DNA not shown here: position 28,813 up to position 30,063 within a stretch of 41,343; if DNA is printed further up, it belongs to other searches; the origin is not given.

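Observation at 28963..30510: Rpn (YhgA-like) nuclease gene followed by tandem re-duplications of its own C-terminal third, including a free-standing small ORF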

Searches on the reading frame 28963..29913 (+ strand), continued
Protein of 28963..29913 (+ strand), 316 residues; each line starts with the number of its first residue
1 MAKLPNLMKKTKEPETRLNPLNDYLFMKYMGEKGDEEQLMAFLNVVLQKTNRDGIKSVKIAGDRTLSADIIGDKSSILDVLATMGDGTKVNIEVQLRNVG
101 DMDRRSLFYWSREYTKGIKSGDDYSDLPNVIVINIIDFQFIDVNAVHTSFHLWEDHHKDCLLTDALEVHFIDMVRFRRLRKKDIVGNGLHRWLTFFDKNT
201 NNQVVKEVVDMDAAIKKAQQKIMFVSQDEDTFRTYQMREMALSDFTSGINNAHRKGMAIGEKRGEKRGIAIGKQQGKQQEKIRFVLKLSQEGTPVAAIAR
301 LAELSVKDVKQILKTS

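Call 20: find_related_loci(query=window:28984-29913:+, collection=metagenome_contigs, flank=5000)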
Query window:28984-29913:+ (309 aa) in metagenome_contigs; peptide patterns used: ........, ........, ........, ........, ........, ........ (x = any residue, [..] = any of these).
213 stretches matched a pattern; 1 encode a relative of the query (tblastn E <= 1e-3); 1 distinct loci.
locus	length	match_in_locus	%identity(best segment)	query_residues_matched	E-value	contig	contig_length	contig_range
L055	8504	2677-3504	54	10-305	9e-108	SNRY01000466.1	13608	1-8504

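Call 28: search_solved_structures(query=window:28984-29913:+, max_evalue=1, show_alignments=1)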
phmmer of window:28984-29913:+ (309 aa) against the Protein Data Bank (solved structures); distinct sequences matched with E-value up to 1: 0.

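Call 47: predict_structure(alignment_id=A2)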
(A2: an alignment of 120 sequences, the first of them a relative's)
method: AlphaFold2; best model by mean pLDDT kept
length: 309 residues; sequences in the alignment: 120
mean_pLDDT: 87.8   pTM: 0.81
mean pLDDT of the five models: 87.8, 86.0, 85.9, 83.5, 82.5
residues with pLDDT >= 90: 200; 70-90: 67; 50-70: 31; < 50: 11
segments of 3 or more residues with pLDDT < 50: 58-66
pLDDT, mean of each block of 10 residues (from residue 1): 62 93 92 98 96 66 49 91 86 63 62 75 90 92 93 90 96 98 98 97 98 96 93 83 87 95 96 97 98 97 96
secondary structure, 60 per line:
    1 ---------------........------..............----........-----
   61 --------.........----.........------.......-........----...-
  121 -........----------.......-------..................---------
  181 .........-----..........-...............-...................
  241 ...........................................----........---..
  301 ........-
elements in order: H16-23 H30-43 E48-55 E69-77 E82-90 H97-103 H105-112 E122-129 E140-146 E154-165 H166-171 H181-189 H195-204 H206-220 H222-283 H288-295 H299-308

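Call 51: fold_search(model_id=the predicted structure, library=pdb)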
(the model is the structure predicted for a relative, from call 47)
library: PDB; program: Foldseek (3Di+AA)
matches with E <= 10: 740; with E <= 0.001: 0
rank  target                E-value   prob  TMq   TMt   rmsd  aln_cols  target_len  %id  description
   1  8dgc_B                1.6e-02  0.82  0.25  0.05  11.2       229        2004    8  Avs3 bound to phage PhiV-1 terminase (released 2022-08-03)
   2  6r0j_MODEL_1_A        3.6e-02  0.38  0.20  0.27  10.5       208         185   10  The N-terminal domain of rhomboid protease YqgP (released 2020-01-08)
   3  1wtd_B                3.8e-02  0.18  0.18  0.20  18.9       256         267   12  Crystal structure of type II restrcition endonuclease, EcoO109I DNA-free form (released 2004-12-14)
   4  8q3b_E                6.0e-02  0.38  0.16  0.21   7.5       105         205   11  The closed state of the ASFV apo-RNA polymerase (released 2024-02-14)
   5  8q3k_E                8.1e-02  0.28  0.15  0.20   7.6       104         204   10  The open state of the ASFV apo-RNA polymerase (released 2024-02-14)
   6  6wan_F                1.0e-01  0.35  0.25  0.20  12.3       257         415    9  Structure of Acinetobacter baumannii Cap4 SAVED/CARF-domain containing receptor with the cyclic trinucleotide 3'3'3'-c (released 2020-06-17)
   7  8hmy_D                1.1e-01  0.41  0.18  0.34   7.5       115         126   17  Cryo-EM structure of the human pre-catalytic TSEN/pre-tRNA complex (released 2023-04-19)
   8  9ibq_A                1.1e-01  0.30  0.17  0.18  11.4       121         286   13  Structure of BstEII with DNA substrate (released 2026-03-04)
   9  6wam_F                1.3e-01  0.30  0.25  0.19  13.1       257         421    8  Structure of Acinetobacter baumannii Cap4 SAVED/CARF-domain containing receptor (released 2020-06-17)
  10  2okf_A                1.5e-01  0.18  0.14  0.24   7.4       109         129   14  CRYSTAL STRUCTURE OF A FDXN ELEMENT EXCISION CONTROLLING FACTOR PROTEIN (AVA_3312) FROM ANABAENA VARIABILIS AT 1.60 A  (released 2007-01-30)
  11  2dqm                  1.8e-01  0.38  0.16  0.07  11.6       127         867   15  Crystal Structure of Aminopeptidase N complexed with bestatin (released 2006-08-01)
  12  2inb                  1.8e-01  0.16  0.14  0.23   9.5       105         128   11  Crystal structure of an XisH family protein (ZP_00107633.1) from Nostoc punctiforme PCC 73102 at 1.60 A resolution (released 2006-10-24)
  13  4xmz                  2.0e-01  0.35  0.15  0.06  11.7       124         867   14  Crystal Structure of Met260Ala mutant of E. coli Aminopeptidase N in complex with 2,4-diaminobutyric acid (released 2016-01-27)
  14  7et0_C                2.0e-01  0.09  0.13  0.07  13.4       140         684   16  Crystal structure of the complex formed by Wolbachia cytoplasmic incompatibility factors CinA and CinB from wPip (released 2021-11-10)
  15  5gkj_B                2.1e-01  0.23  0.13  0.17  10.4        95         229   17  Structure of EndoMS in apo form (released 2016-11-02)
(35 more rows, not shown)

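Call 57: search_protein_families(library=pfam, proteins=[L004:5960-6334:+, L004:6337-6666:+, L012:1819-2154:+, L028:641-991:+], max_evalue=0.01)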
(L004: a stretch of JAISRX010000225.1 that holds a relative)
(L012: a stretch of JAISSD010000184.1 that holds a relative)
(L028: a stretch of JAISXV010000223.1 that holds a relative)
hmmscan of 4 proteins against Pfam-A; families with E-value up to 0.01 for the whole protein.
L004:5960-6334:+ (125 aa): 0 families

L004:6337-6666:+ (110 aa): 2 families
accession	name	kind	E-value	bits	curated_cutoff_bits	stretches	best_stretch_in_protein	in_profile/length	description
PF07355.17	GRDB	-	0.0047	16.7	22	1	24-110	141-228/347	Glycine/sarcosine/betaine reductase selenoprotein B (GRDB)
PF00275.25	EPSP_synthase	-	0.009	15.2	22.8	1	7-98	273-366/417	EPSP synthase (3-phosphoshikimate 1-carboxyvinyltransferase)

L012:1819-2154:+ (112 aa): 1 family
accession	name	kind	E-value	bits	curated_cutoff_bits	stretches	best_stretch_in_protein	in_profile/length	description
PF09811.14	Yae1_N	-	0.0057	16.8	27.5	0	53-75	5-27/39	Essential protein Yae1, N terminal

L028:641-991:+ (117 aa): 1 family
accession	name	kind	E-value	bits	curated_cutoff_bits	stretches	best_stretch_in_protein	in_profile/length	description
PF09811.14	Yae1_N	-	0.0018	18.4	27.5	1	54-78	5-29/39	Essential protein Yae1, N terminal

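Call 58: search_protein_families(library=padloc, proteins=[window:28984-29910:+], max_evalue=0.01)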
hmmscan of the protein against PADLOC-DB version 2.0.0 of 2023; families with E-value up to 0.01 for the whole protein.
window:28984-29910:+ (309 aa): 0 families
